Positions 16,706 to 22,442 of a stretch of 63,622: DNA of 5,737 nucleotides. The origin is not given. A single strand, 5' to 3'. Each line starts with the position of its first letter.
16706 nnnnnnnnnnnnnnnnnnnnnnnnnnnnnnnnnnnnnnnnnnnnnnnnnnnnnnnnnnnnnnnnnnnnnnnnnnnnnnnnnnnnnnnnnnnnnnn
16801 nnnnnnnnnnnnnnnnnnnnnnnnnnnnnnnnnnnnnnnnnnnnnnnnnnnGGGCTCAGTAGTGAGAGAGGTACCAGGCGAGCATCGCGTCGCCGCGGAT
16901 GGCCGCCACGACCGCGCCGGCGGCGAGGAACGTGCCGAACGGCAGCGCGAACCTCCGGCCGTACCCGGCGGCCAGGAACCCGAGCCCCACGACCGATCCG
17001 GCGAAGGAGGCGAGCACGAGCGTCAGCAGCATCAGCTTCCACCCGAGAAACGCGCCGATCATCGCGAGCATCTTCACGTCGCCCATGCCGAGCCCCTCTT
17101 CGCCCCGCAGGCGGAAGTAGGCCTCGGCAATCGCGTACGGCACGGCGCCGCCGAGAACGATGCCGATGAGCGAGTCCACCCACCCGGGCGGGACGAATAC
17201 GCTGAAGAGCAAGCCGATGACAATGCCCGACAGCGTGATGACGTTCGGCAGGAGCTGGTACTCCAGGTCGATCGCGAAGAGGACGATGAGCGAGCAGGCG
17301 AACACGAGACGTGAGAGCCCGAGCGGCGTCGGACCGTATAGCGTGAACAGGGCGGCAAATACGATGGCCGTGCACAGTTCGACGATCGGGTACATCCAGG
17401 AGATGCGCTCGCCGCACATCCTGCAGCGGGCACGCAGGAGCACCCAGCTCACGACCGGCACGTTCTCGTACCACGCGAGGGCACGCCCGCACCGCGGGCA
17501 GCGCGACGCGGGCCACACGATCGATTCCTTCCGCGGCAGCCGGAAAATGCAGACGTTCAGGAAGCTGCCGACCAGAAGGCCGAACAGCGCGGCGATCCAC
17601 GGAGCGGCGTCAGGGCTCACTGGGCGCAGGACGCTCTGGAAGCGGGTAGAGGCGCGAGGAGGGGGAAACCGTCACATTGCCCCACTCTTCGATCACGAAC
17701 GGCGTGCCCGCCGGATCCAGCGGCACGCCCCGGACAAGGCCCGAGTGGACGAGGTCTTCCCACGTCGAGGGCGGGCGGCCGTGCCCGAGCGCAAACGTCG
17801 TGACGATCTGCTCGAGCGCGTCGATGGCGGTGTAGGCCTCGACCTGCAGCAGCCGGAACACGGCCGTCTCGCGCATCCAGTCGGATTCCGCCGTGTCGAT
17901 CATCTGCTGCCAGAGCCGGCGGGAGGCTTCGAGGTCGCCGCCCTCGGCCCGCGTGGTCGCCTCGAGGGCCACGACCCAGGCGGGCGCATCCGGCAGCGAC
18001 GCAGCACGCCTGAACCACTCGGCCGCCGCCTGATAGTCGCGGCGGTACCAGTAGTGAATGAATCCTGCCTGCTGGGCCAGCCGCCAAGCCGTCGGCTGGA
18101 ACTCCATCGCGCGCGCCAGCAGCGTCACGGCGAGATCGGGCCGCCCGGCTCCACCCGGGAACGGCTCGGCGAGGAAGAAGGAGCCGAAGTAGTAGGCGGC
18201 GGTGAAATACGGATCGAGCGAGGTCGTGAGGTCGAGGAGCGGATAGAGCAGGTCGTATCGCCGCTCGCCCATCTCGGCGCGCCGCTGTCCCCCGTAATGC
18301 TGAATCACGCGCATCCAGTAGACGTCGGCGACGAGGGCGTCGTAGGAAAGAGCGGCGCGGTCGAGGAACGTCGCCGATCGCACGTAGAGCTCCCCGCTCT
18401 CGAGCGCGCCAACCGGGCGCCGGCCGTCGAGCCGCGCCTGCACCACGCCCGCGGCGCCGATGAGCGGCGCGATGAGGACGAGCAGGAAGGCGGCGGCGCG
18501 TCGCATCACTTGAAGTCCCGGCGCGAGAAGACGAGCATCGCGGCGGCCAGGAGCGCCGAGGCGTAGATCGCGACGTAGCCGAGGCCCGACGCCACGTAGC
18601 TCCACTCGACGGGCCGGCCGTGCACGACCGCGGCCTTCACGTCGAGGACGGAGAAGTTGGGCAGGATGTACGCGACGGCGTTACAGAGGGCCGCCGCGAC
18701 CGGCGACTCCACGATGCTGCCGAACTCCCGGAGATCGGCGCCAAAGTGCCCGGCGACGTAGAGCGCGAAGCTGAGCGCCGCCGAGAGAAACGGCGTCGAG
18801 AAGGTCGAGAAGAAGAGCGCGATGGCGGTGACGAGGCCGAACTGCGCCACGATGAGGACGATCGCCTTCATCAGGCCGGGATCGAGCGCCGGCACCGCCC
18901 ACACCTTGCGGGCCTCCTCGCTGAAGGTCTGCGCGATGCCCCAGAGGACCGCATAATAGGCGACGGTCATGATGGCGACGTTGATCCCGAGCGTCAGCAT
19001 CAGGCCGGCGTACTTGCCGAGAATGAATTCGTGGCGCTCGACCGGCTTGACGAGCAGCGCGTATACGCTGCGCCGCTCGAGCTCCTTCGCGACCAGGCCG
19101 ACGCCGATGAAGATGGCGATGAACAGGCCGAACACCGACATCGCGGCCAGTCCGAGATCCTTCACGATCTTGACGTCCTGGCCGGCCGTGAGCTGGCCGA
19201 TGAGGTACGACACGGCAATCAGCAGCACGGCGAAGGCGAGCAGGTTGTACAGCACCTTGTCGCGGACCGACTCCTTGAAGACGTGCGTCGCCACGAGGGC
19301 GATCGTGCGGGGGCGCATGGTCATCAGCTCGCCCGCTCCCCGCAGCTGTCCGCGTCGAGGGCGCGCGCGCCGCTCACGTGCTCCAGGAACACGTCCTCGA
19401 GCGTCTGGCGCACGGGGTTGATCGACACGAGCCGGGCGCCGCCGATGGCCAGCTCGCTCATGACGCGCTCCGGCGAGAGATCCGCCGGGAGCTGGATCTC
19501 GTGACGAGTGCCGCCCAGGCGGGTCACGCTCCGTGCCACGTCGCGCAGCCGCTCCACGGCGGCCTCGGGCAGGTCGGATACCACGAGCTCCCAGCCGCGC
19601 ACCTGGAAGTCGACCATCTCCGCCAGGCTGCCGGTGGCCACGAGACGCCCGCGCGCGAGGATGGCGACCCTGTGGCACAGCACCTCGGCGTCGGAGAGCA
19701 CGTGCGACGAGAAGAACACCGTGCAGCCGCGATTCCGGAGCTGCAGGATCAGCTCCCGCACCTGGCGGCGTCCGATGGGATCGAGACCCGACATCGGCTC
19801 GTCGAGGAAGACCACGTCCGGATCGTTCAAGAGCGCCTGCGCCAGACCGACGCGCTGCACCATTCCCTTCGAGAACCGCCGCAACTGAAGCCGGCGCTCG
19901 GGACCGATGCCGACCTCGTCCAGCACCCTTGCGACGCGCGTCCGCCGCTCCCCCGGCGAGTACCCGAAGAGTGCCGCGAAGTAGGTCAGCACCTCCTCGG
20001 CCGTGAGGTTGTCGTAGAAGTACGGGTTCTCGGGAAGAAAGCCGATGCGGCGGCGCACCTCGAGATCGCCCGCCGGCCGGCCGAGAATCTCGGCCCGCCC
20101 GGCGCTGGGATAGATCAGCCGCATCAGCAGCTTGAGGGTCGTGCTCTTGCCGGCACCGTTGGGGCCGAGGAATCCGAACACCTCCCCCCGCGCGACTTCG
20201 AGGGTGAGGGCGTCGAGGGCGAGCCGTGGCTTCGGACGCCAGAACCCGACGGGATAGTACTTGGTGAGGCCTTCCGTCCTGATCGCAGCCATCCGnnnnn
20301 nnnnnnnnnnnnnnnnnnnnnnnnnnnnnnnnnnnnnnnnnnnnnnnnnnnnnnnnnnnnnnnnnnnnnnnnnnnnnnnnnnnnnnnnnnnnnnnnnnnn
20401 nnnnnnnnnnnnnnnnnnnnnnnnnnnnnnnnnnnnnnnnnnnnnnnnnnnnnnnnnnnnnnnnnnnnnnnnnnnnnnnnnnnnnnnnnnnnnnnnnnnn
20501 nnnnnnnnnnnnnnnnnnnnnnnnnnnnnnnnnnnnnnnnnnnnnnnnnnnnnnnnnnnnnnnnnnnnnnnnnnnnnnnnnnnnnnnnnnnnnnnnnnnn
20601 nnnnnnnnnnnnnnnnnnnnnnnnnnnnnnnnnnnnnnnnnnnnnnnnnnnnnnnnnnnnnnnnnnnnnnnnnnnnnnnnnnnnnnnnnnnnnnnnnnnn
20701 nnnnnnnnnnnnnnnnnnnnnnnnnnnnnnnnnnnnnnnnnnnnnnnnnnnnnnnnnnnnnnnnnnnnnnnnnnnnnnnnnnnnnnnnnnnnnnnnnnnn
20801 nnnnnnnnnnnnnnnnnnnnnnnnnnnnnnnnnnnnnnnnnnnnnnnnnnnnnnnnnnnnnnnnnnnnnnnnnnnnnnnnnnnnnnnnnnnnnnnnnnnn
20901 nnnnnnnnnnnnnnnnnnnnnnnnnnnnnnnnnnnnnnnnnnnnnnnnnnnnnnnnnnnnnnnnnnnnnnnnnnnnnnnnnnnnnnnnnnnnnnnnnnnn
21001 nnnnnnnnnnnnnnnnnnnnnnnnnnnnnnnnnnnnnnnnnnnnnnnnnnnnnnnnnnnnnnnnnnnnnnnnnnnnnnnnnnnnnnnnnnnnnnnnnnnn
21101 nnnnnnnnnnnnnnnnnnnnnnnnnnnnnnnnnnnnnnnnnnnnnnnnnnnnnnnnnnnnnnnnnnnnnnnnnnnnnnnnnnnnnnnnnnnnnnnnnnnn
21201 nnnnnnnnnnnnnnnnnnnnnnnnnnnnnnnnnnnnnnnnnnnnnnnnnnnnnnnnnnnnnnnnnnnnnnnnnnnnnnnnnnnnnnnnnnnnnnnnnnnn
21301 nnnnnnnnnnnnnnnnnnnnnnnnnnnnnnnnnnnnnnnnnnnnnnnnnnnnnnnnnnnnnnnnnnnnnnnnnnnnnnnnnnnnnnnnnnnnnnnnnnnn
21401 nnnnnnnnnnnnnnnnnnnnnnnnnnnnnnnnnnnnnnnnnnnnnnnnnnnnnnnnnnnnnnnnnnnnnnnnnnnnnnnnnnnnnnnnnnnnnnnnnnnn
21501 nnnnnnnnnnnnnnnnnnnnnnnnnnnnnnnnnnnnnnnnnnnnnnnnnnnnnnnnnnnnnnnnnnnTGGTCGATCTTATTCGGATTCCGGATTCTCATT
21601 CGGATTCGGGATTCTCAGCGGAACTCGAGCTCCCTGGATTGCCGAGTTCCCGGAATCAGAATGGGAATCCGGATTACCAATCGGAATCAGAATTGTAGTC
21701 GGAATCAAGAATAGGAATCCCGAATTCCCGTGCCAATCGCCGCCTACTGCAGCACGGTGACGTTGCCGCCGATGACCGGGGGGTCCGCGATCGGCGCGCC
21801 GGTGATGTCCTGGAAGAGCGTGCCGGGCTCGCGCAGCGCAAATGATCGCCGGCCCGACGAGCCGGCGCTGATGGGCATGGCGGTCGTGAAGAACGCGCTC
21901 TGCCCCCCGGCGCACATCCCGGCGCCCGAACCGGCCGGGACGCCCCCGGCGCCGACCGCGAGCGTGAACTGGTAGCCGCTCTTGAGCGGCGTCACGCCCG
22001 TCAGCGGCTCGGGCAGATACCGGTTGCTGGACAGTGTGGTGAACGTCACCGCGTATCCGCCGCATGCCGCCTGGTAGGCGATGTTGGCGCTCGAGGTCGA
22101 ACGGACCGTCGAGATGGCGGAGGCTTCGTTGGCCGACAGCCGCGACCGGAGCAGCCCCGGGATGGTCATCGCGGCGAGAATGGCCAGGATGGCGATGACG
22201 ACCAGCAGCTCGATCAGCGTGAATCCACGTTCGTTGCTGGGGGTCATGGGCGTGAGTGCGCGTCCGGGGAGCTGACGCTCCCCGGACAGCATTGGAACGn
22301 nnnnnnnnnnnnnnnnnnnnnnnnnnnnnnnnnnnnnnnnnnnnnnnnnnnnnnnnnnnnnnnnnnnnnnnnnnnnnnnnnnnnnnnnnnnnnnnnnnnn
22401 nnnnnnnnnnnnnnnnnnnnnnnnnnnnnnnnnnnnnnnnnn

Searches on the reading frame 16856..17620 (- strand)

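Call 10: search_protein_families(library=pfam, proteins=[window:16856-17620:-], max_evalue=0.01)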
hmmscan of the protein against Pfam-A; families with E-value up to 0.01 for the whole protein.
window:16856-17620:- (254 aa): 3 families
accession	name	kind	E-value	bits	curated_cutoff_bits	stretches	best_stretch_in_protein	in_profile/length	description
PF06750.18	A24_N_bact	-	8.3e-36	122.4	23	1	12-93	1-82/84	Bacterial Peptidase A24 N-terminal domain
PF01478.23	Peptidase_A24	-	2.2e-21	76.7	26.5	1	105-213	1-104/104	Type IV leader peptidase family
PF00253.27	Ribosomal_S14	-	0.0054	16.9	27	0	27-51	4-28/54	Ribosomal protein S14p/S29e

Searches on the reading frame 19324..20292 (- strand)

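Call 10: search_protein_families(library=pfam, proteins=[window:19324-20292:-], max_evalue=0.01)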
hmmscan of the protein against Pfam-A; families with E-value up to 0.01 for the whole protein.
window:19324-20292:- (322 aa): 4 families
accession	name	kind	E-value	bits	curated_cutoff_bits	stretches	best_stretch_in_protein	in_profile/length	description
PF00005.33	ABC_tran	-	1.4e-27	97.4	25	1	26-167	1-136/137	ABC transporter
PF13304.12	AAA_21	-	4.4e-11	43.8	27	1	134-197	232-298/304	AAA domain, putative AbiEii toxin, Type IV TA system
PF13732.12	DrrA1-3_C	-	5.3e-05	24.3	27.4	1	243-306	21-81/81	ATP-binding protein DrrA1-3-like, C-terminal domain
PF13555.12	AAA_29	-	0.0099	16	27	0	30-64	16-50/61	P-loop containing region of AAA domain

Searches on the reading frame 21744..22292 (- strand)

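Call 10: search_protein_families(library=pfam, proteins=[window:21744-22292:-], max_evalue=0.01)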
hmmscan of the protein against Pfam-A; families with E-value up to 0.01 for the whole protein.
window:21744-22292:- (182 aa): 1 family
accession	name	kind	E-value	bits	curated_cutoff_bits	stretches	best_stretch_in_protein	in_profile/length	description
PF07963.17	N_methyl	-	6.8e-11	41.7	21.2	1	19-43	2-26/27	Prokaryotic N-terminal methylation motif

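Call 60: search_protein_families(library=ncbifam, proteins=[window:21744-22292:-], max_evalue=0.01)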
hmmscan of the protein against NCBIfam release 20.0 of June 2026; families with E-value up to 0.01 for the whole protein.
window:21744-22292:- (182 aa): 13 families
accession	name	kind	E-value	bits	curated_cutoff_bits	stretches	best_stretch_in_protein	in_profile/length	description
TIGR02532.1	IV_pilin_GFxxxE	domain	6.1e-09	35.3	16.3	1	22-43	2-23/24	prepilin-type N-terminal cleavage/methylation domain-containing protein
TIGR01710.1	typeII_sec_gspG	equivalog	4.1e-08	33.3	88.85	1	22-81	1-60/134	type II secretion system major pseudopilin GspG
NF040999.1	pilin_ComGC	equivalog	5.5e-08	32.9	75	1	22-93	2-72/84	competence type IV pilus major pilin ComGC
NF041775.1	typeIV_PilA_Myxo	equivalog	6.3e-08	32.8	400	1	20-66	9-55/214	type IV pilin protein PilA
NF007862.0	PRK10574.1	equivalog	1.9e-07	31.3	138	1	20-46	3-29/145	prepilin peptidase-dependent pilin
TIGR01708.2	typeII_sec_gspH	equivalog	9.5e-06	25.7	80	1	21-43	1-23/169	type II secretion system minor pseudopilin GspH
TIGR02596.1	TIGR02596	subfamily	5.3e-05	23.4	70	1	24-76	1-51/196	Verru_Chthon cassette protein D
NF041013.1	T4P_ComGE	equivalog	0.00014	21.9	49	1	21-56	3-38/83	competence type IV pilus minor pilin ComGE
TIGR01711.1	gspJ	equivalog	0.00014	21.7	64.85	1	22-64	1-42/192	type II secretion system minor pseudopilin GspJ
NF007800.0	PRK10506.1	equivalog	0.00029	20.7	158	1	19-46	6-33/163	prepilin peptidase-dependent protein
TIGR01707.1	gspI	equivalog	0.0041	17.6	44.35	1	23-44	1-22/101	type II secretion system minor pseudopilin GspI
NF041002.1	pilin_ComGF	equivalog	0.0042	17.3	80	1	21-56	1-35/139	competence type IV pilus minor pilin ComGF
TIGR02599.1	TIGR02599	subfamily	0.0089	15.3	256.5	0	23-45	1-23/361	Verru_Chthon cassette protein C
